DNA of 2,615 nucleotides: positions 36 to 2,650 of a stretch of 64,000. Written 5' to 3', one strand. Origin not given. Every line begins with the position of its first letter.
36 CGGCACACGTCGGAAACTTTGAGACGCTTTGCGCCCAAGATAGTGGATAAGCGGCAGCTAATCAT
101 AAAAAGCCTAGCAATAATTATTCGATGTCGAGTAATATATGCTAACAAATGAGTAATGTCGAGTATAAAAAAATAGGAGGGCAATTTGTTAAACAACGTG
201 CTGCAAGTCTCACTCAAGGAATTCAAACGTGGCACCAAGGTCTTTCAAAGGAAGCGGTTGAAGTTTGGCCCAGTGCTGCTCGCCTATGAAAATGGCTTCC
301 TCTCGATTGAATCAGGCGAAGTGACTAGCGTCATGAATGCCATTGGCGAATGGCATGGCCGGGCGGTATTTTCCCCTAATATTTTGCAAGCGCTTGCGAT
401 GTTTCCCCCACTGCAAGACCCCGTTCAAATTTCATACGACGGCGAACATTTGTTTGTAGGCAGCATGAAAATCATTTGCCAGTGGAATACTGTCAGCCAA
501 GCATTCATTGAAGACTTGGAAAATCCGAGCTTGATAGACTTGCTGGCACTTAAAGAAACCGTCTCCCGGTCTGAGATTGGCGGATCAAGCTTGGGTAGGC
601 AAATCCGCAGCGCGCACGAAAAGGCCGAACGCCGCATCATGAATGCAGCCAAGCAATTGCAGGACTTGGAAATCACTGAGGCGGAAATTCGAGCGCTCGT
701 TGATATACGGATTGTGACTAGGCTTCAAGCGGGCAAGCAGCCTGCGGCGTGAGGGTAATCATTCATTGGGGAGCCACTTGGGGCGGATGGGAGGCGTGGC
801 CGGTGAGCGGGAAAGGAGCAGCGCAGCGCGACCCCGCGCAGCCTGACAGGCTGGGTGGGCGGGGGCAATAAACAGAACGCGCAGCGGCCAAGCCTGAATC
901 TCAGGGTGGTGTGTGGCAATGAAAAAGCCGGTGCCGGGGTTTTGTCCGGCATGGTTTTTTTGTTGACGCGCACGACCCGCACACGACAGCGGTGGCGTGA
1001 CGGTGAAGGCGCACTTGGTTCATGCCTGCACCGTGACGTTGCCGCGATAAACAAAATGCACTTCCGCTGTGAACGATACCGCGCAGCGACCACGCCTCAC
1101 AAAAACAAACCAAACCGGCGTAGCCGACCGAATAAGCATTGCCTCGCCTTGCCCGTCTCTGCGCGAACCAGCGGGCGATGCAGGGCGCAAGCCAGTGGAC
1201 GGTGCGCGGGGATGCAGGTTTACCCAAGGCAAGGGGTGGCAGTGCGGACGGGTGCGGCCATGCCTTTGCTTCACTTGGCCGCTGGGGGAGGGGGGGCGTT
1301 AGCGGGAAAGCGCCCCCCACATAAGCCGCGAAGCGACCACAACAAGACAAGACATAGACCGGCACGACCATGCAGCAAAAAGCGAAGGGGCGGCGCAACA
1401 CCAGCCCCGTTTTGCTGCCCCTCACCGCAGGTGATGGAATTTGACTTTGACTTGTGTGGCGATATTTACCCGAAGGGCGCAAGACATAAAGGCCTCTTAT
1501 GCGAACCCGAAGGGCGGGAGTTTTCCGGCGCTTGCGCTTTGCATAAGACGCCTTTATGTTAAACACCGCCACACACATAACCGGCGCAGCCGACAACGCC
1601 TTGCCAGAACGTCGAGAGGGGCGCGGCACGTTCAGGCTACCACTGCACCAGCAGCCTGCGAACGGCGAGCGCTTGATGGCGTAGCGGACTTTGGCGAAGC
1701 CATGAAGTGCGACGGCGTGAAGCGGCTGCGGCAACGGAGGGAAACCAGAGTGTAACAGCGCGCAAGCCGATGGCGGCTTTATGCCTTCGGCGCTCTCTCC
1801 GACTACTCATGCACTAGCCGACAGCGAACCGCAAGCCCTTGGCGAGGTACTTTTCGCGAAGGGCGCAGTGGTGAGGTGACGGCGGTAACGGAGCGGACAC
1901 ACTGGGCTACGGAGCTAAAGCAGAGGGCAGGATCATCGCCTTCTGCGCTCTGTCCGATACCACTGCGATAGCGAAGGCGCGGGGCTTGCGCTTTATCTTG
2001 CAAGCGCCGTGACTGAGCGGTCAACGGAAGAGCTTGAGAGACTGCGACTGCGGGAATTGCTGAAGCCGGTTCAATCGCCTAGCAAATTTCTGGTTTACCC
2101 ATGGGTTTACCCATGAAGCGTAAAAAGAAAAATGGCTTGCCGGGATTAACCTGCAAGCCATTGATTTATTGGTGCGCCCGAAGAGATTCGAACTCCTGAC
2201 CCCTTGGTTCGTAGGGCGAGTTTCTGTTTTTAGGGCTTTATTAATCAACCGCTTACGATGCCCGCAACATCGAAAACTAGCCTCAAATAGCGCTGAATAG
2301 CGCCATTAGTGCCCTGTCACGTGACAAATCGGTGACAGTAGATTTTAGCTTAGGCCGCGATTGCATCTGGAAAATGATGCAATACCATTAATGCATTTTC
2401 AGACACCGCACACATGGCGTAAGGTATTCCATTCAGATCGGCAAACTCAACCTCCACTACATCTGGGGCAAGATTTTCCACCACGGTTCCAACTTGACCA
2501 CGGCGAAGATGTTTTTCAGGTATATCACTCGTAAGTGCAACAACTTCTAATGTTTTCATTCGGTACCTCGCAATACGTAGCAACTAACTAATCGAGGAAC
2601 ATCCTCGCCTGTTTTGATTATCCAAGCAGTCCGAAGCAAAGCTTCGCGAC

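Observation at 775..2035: About 1.25 kb of G+C-rich, ORF-less, hairpin-dense sequence next to a tRNA fragment: large structured RNA or fossil of a high-GC mobile element?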

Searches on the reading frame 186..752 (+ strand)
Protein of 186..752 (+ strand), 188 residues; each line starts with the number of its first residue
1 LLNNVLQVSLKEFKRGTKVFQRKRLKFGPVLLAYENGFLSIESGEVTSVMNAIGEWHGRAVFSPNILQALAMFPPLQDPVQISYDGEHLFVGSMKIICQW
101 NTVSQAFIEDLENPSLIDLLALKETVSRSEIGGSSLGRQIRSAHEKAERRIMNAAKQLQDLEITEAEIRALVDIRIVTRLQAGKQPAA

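Call 11: search_protein_families(library=pfam, proteins=[window:186-752:+], max_evalue=0.01)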
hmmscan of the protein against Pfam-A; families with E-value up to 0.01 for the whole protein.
window:186-752:+ (188 aa): 0 families
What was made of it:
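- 186..752 (+): 188-aa ORF of unknown function. It is the last cargo gene, co-oriented with the module, and ends about 15 nt before it. No Pfam match (call 11).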

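Call 14: find_encoding_contigs(protein=window:186-752:+, flank=10000, max_places=10)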
Protein window:186-752:+ (188 aa): 1 contig read that carries it; 1 place shown.
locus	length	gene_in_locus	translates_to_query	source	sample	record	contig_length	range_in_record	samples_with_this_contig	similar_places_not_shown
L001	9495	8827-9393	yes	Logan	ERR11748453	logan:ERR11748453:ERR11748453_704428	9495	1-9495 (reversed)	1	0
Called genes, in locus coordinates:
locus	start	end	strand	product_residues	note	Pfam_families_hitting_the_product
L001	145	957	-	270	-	PF13872:AAA_34 (faint), PF04851:ResIII, PF00176:SNF2-rel_dom, PF00270:DEAD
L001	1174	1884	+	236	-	-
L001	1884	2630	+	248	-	-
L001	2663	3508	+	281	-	-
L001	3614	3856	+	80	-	PF05930:Phage_AlpA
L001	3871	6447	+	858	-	-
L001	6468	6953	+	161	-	-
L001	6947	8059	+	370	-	PF00589:Phage_integrase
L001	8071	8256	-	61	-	-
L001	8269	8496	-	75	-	-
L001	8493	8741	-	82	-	PF13443:HTH_26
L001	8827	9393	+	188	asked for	-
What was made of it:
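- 186..752 (+): Upstream lie HTH, tyrosine integrase and AlpA genes (call 14).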

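Call 15: find_homologous_proteins(query=window:186-752:+)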
Query window:186-752:+ (188 aa): 141 proteins with E <= 0.001 among 240 candidates; the best 120 are listed.
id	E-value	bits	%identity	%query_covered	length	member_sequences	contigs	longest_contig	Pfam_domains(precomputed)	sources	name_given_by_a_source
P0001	7.1e-104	363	91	99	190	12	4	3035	-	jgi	-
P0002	1.7e-102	359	88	100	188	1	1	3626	-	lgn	-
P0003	1.1e-101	356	88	99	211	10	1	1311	-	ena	-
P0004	5.0e-101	354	92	97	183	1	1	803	-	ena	-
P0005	9.7e-100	350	88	98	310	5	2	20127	-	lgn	-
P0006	1.1e-99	350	88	99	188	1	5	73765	-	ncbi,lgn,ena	-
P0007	2.5e-99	348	88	98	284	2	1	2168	-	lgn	-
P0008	2.3e-97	342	87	97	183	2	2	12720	-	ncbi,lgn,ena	-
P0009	2.6e-97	342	87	97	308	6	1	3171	-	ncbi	-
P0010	2.8e-97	342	87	98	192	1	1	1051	-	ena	-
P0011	3.3e-97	341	85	100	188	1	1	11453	-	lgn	-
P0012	5.1e-97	341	84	98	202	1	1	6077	-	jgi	jgi:hypothetical protein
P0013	3.0e-93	329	83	96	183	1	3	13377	-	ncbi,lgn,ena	-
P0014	2.2e-92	326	82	97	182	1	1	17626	-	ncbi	ncbi:MAG: hypothetical protein WAW10_08080 [Gallionella sp.]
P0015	2.3e-92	326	86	97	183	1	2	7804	-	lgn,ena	-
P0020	3.0e-90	319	80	97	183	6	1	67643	-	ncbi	-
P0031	7.6e-79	282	71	96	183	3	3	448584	-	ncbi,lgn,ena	-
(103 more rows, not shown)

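Call 17: find_encoding_contigs(protein=P0006, flank=6000, max_places=3)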
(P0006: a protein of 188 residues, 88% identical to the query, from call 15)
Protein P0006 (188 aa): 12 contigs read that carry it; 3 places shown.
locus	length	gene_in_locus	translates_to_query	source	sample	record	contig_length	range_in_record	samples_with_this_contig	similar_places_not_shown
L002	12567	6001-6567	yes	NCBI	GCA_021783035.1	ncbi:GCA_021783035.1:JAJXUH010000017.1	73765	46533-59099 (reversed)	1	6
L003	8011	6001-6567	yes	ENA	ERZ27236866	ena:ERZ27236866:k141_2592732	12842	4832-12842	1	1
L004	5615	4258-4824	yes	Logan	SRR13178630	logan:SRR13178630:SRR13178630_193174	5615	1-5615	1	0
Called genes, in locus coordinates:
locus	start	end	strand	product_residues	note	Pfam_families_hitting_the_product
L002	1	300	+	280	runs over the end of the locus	-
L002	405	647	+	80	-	PF05930:Phage_AlpA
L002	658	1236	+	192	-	-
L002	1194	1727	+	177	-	-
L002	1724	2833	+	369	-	PF02899:Phage_int_SAM_1 (weak), PF00589:Phage_integrase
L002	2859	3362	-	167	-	-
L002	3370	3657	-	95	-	-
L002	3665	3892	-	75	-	-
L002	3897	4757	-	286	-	PF02146:SIR2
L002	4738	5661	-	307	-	-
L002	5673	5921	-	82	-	PF13443:HTH_26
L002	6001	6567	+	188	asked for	-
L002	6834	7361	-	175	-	-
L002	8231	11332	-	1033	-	PF00873:ACR_tran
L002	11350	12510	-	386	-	PF25917:BSH_RND, PF25919:BSH_CusB (weak), PF25973:BSH_CzcB, PF25967:RND-MFP_C (faint), PF25954:Beta-barrel_RND_2, PF25989:YknX_C (weak)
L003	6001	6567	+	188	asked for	-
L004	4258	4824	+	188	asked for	-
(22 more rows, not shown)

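Call 18: find_encoding_contigs(protein=P0020, flank=6000, max_places=2)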
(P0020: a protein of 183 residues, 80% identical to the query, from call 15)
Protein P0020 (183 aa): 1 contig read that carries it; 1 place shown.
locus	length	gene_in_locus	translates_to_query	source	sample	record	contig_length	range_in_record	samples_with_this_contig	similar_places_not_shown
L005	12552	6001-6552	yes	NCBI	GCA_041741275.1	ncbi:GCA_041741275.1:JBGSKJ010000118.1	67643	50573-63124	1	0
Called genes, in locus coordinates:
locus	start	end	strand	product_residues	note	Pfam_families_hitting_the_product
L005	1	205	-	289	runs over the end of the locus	PF13624:SurA_N_3 (weak), PF13145:Rotamase_2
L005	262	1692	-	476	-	PF13727:CoA_binding_3, PF02397:Bac_transf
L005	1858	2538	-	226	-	PF02517:Rce1-like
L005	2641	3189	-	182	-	PF07589:PEP_exosort_dom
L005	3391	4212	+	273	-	-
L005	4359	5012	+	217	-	-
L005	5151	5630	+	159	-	PF00565:SNase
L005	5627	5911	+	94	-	PF20594:DUF6794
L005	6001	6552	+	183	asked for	-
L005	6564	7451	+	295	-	-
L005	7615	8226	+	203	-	-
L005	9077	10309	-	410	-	PF00696:AA_kinase, PF01842:ACT (weak), PF22468:ACT_9 (weak), PF01842:ACT (weak), PF13840:ACT_7, PF22468:ACT_9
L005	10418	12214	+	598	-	PF01368:DHH, PF02272:DHHA1, PF17768:RecJ_OB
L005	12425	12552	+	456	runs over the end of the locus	PF02308:MgtC, PF13194:DUF4010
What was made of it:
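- Gene callers annotated ORFs inside some copies (calls 17, 18).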

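Call 19: find_encoding_contigs(protein=P0031, flank=6000, max_places=2)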
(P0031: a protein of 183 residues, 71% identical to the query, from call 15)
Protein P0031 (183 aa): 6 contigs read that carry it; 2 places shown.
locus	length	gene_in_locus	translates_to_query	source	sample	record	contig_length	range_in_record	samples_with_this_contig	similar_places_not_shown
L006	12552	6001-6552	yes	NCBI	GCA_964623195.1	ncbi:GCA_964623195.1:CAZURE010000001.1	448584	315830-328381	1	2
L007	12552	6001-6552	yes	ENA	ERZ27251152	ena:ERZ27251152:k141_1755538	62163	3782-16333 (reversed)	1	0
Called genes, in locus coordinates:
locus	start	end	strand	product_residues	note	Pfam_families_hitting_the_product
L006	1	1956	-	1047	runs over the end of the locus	PF00270:DEAD (faint), PF13091:PLDc_2, PF00176:SNF2-rel_dom (faint), PF04851:ResIII (weak), PF00271:Helicase_C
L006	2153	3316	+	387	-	-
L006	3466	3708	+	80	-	PF05930:Phage_AlpA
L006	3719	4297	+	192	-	-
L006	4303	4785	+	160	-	-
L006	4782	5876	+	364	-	PF02899:Phage_int_SAM_1 (weak), PF00589:Phage_integrase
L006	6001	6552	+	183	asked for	-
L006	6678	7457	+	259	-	PF18730:HEPN_Cthe2314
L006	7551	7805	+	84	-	-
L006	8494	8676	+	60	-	-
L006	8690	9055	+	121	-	PF08238:Sel1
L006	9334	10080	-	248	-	PF00106:adh_short, PF08659:KR, PF13561:adh_short_C2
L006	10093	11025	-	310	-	PF00698:Acyl_transf_1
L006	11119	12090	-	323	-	PF00108:Thiolase_N, PF08545:ACP_syn_III, PF08541:ACP_syn_III_C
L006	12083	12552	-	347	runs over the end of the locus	PF02504:FA_synthesis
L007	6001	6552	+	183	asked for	-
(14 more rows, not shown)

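Call 25: find_related_loci(query=A2, collection=genome_contigs, flank=6000)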
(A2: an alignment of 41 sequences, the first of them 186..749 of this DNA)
Query A2 (188 aa) in genome_contigs; peptide patterns used: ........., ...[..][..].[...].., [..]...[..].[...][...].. (x = any residue, [..] = any of these).
177 stretches matched a pattern; 15 encode a relative of the query (tblastn E <= 1e-3); 15 distinct loci.
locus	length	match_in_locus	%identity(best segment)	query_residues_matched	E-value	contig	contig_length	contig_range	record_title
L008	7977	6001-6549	82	1-183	2e-103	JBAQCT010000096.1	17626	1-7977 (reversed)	MAG: Gallionella sp. isolate MFD12004_ilm_asm_bin33 k127_25869, whole genome shotgun sequence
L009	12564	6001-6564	79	1-188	2e-101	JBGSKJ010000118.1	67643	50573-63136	MAG: Gallionella sp. isolate JTS-AC178 k141_3724741, whole genome shotgun sequence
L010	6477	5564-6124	75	1-187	6e-96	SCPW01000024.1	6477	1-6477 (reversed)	MAG: Gallionella sp. isolate DP16D_bin.1 DP16D_bin.1-5360, whole genome shotgun sequence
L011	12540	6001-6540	70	1-180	6e-88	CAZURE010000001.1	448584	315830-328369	MAG TPA_asm: uncultured Gallionella sp. isolate binchicken_co46_957 genome assembly, contig: NODE_9_length_448584_cov_99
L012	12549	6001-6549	62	4-186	1e-74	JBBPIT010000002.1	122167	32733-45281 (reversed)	MAG: Pseudomonadota bacterium isolate BPF1-28-30_bin_3 NODE_13_length_122167_cov_19.112118, whole genome shotgun sequenc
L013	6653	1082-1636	59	1-185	7e-72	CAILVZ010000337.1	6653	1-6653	MAG: Akkermansiaceae bacterium isolate KT_bin-0034 genome assembly, contig: bin-0034:337/399, whole genome shotgun seque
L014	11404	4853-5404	58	1-184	1e-70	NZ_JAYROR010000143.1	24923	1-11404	MAG: Zoogloea sp. isolate XM1_ASGE1bin.20 k141_313107, whole genome shotgun sequence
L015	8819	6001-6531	56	4-180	3e-64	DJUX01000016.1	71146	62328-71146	MAG TPA_asm: Dechloromonas sp. UBA6271 UBA6271_contig_26, whole genome shotgun sequence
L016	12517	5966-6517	53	3-186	1e-58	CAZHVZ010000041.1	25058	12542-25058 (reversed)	MAG TPA_asm: uncultured Rhodocyclaceae bacterium isolate SRP285395_co1_114 genome assembly, contig: NODE_2916_length_250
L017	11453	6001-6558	53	1-186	3e-55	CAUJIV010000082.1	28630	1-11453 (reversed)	MAG: Pseudomonadota bacterium isolate KLAP190 genome assembly, contig: KLAP190_307841, whole genome shotgun sequence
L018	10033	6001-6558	53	1-186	3e-55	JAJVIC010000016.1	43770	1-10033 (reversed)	MAG: Bacteroidia bacterium isolate Bin_39 c_000000002464, whole genome shotgun sequence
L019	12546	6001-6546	48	2-181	7e-50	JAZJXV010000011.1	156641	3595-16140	MAG: Pseudomonadota bacterium isolate ADI_H1L3_2_122_18_3-bin011 ADIH1L32_B011_0_000000000011, whole genome shotgun sequ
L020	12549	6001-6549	45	1-183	2e-49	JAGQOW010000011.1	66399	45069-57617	MAG: Planctomycetales bacterium isolate HKST-UBA24 NODE_12_length_66399_cov_5.094810, whole genome shotgun sequence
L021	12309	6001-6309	49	2-104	7e-30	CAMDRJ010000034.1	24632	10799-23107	MAG: Klebsiella pneumoniae isolate TH-11nov19-3 genome assembly, contig: TH-11nov19-C4948, whole genome shotgun sequence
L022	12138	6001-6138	61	2-47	4e-13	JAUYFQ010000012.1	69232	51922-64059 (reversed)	MAG: Sulfuricellaceae bacterium isolate C21_metabat.bin.21_sub C21_k141_169326, whole genome shotgun sequence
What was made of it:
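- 186..752 (+): 141 homologues (E <= 0.001), unnamed or 'hypothetical protein'; named sources and genome loci are mostly Betaproteobacteria (Gallionella, Rhodocyclaceae, Zoogloea, Dechloromonas) (calls 15, 25).
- Assemblies often break inside the module (calls 14, 17, 25).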

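Call 55: search_protein_families(library=pfam, proteins=[L001:3871-6447:+, L005:4323-5012:+, L008:3652-4500:+], max_evalue=0.001)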
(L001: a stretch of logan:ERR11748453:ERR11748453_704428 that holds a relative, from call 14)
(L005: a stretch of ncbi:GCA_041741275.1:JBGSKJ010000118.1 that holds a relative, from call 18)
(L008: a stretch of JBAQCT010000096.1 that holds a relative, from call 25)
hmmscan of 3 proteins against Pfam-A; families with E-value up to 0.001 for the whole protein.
L001:3871-6447:+ (858 aa): 0 families

L005:4323-5012:+ (229 aa): 0 families

L008:3652-4500:+ (282 aa): 2 families
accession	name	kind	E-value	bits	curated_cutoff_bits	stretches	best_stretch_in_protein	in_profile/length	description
PF16747.10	Adhesin_E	-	8.1e-29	100.5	23.7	1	171-276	1-109/109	Surface-adhesin protein E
PF00565.23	SNase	-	4.3e-27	95.1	21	1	48-148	1-106/107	Staphylococcal nuclease homologue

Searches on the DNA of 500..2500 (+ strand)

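Call 6: search_rna_families(source=window, start=500, end=2500, threshold=evalue, max_evalue=10, show_alignments=3)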
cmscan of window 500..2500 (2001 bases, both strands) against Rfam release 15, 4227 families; matches with E-value up to 10: 5.
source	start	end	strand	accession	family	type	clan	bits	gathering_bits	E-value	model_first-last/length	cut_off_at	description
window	909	973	+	RF04159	MIR1437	Gene; miRNA;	-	19.8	168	2.4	1-192/192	no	MIR1437 microRNA precursor family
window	2117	2188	-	RF00236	ctRNA_pGA1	Gene; antisense;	-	18.9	45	1.1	1-79/79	no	ctRNA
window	2362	2410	-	RF01667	rox1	Cis-reg;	-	17.7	58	2.9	1-59/59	no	Drosophila rox1 ncRNA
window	2115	2189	+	RF01786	c-di-GMP-II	Cis-reg; riboswitch;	CL00127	16.3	53.5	5.6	1-84/84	no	Cyclic di-GMP-II riboswitch aptamer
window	2265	2309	-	RF00032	Histone3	Cis-reg;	-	15.2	34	1.5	1-46/46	no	Histone 3' UTR stem-loop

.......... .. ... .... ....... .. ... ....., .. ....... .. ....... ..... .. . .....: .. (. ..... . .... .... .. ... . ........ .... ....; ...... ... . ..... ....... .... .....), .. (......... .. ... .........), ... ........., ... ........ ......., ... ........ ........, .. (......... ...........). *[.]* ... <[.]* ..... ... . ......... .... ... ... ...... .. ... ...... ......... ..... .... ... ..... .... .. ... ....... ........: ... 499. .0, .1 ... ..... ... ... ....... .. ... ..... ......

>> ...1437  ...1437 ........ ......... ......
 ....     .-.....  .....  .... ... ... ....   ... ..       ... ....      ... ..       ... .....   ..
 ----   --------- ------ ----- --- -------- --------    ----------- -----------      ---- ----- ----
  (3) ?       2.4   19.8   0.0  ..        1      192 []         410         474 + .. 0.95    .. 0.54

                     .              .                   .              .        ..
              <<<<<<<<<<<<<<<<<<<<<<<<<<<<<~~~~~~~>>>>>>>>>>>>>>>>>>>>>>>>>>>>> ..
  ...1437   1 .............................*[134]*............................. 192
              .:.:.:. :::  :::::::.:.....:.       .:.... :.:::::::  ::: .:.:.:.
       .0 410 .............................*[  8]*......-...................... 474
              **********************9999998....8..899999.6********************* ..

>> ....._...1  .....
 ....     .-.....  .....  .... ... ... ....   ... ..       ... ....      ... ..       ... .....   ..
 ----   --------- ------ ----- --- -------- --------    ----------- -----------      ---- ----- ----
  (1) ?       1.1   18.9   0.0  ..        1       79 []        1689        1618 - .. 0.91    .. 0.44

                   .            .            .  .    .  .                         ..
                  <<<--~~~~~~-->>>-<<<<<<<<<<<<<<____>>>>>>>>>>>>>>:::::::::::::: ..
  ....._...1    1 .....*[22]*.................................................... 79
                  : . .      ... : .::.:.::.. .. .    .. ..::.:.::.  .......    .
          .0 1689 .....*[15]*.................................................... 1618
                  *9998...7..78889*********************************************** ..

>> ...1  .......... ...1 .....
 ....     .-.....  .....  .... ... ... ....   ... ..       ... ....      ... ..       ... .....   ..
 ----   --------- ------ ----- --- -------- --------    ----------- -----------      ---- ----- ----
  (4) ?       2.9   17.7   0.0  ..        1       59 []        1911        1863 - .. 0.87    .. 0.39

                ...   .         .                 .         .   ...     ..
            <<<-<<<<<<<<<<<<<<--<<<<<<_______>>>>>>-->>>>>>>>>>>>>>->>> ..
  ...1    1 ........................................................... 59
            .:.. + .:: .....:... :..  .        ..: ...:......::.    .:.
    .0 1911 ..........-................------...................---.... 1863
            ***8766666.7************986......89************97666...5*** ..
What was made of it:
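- On Any Rfam 15 family (GOLLD, ROOL, HEARO, OLE, raiA, group I/II introns, RNase P, tmRNA and others): On 500-2500 at E up to 10, there were only five chance-level hits of 15-20 bits, none lying wholly within 975-2110 (call 6).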

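Call 7: search_dna_similar(query=window:700-2300:+, collection=plasmids, mode=distant)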
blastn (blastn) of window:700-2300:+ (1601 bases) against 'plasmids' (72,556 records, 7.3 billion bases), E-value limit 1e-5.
Records with a match: 7; places in all: 11; records where one place covers at least 80% of the query: 0.
Best place of each record, by identity: 80-90% 7.
By first word of the organism name: Acinetobacter 4; Bradyrhizobium 2; Xanthomonas 1.
By predicted mobility (MOB-suite, as given by PLSDB): conjugative 3; non-mobilizable 2; mobilizable 2.
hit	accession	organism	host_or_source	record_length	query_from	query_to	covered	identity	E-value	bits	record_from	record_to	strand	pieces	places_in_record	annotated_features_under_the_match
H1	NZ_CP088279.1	Bradyrhizobium barranii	Glycine max cv. AC Glengarry,cell ...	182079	1462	1515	3%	89.1%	1e-8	70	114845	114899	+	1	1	none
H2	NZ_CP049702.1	Bradyrhizobium barranii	Glycine max cv. AC Glengarry,cell ...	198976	1462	1515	3%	89.1%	1e-8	70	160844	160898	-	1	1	none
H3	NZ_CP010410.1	Xanthomonas sacchari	cell culture,rice seeds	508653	1462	1515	3%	87.3%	5e-7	65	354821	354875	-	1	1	none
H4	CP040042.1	Acinetobacter baumannii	Homo sapiens,blood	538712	1466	1515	3%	88.2%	2e-6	63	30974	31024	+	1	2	none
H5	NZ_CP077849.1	Acinetobacter baumannii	Homo sapiens,Rectal swab_P28_BU14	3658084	1466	1515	3%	88.2%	2e-6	63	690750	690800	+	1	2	none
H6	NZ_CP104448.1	Acinetobacter baumannii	Homo sapiens,sputum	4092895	1466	1515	3%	88.2%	2e-6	63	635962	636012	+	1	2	none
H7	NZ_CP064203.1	Acinetobacter baumannii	Homo sapiens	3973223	1466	1515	3%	88.2%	2e-6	63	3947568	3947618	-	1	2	none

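Call 8: search_dna_similar(query=window:700-2300:+, collection=phages, mode=distant)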
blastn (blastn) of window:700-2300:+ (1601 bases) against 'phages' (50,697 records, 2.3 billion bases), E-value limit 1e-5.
Records with a match: 2; places in all: 6; records where one place covers at least 80% of the query: 0.
Best place of each record, by identity: 80-90% 2.
By first word of the organism name: Acinetobacter 2.
By host as written in the record: - 2.
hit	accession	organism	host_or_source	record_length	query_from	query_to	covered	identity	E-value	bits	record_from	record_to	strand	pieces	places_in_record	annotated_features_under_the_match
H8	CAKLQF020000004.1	Acinetobacter phage MD-2021a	not known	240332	1466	1515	3%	88.2%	5e-7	63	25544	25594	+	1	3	tRNA-Arg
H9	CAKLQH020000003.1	Acinetobacter phage MD-2021a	not known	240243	1466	1515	3%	88.2%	5e-7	63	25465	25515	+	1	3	tRNA-Arg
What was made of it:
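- Tried and rejected: BLAST against plasmids and phages: only the tRNA-Arg fragment matched (calls 7, 8).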
